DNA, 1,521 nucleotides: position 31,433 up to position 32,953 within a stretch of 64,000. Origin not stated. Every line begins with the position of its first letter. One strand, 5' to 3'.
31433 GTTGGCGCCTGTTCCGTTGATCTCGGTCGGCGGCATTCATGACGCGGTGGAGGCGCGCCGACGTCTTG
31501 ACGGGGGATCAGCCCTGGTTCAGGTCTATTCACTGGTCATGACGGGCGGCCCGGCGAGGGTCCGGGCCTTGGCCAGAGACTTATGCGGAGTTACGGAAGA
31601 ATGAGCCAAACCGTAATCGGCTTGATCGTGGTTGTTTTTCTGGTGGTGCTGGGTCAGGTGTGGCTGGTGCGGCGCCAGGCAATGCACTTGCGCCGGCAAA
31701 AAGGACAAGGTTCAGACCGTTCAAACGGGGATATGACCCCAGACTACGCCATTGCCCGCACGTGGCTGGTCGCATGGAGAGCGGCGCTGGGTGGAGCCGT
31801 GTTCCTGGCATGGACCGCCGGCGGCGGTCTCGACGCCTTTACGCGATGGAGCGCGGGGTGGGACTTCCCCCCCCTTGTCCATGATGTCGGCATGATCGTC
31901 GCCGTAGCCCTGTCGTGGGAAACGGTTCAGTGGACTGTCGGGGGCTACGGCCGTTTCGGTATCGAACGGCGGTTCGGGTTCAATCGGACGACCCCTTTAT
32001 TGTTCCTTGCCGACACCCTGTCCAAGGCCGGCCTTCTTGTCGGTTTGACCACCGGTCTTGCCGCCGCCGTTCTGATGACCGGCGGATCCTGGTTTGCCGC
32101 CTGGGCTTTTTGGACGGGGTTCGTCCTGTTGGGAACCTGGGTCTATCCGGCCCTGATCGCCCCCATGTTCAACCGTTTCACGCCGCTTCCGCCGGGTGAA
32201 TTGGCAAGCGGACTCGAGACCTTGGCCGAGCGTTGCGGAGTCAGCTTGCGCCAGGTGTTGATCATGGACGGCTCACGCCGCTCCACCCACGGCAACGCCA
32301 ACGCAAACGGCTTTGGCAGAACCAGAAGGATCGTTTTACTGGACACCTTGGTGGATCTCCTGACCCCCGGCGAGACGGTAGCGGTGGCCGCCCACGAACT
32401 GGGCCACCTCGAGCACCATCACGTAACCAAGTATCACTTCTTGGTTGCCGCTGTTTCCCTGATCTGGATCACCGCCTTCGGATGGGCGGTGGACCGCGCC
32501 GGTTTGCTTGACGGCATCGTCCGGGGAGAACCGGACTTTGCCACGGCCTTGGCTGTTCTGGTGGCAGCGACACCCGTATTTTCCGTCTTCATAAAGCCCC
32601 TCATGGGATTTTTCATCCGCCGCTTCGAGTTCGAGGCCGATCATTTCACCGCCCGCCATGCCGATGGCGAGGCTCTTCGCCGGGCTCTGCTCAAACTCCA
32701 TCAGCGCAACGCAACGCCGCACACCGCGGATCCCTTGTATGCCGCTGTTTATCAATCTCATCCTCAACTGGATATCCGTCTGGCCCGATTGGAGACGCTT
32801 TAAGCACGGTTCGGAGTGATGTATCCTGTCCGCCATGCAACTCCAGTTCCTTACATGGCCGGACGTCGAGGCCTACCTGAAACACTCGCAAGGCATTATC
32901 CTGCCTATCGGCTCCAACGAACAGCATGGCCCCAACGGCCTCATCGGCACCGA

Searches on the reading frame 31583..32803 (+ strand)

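Call 62: search_protein_families(library=ncbifam, proteins=[window:31583-32803:+])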
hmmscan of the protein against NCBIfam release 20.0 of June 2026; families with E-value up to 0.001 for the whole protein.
window:31583-32803:+ (406 aa): 6 families
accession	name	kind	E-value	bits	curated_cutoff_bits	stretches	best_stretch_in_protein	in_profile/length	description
NF002322.0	PRK01265.1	equivalog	4e-10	39.6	275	1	247-375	122-250/325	zinc metalloprotease HtpX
NF002826.0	PRK03001.1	equivalog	6.5e-09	35.4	369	1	149-378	21-232/285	zinc metalloprotease HtpX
NF003965.0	PRK05457.1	equivalog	1.8e-08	34.1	245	1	210-405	82-283/285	protease HtpX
NF002775.0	PRK02870.1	equivalog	1.6e-06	27.6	285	1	236-381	143-287/338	zinc metalloprotease HtpX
NF002669.0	PRK02391.1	equivalog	0.00011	21.4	341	1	206-374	78-241/298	zinc metalloprotease HtpX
NF002363.0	PRK01345.1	equivalog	0.00027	20.1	422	1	146-373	17-227/318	zinc metalloprotease HtpX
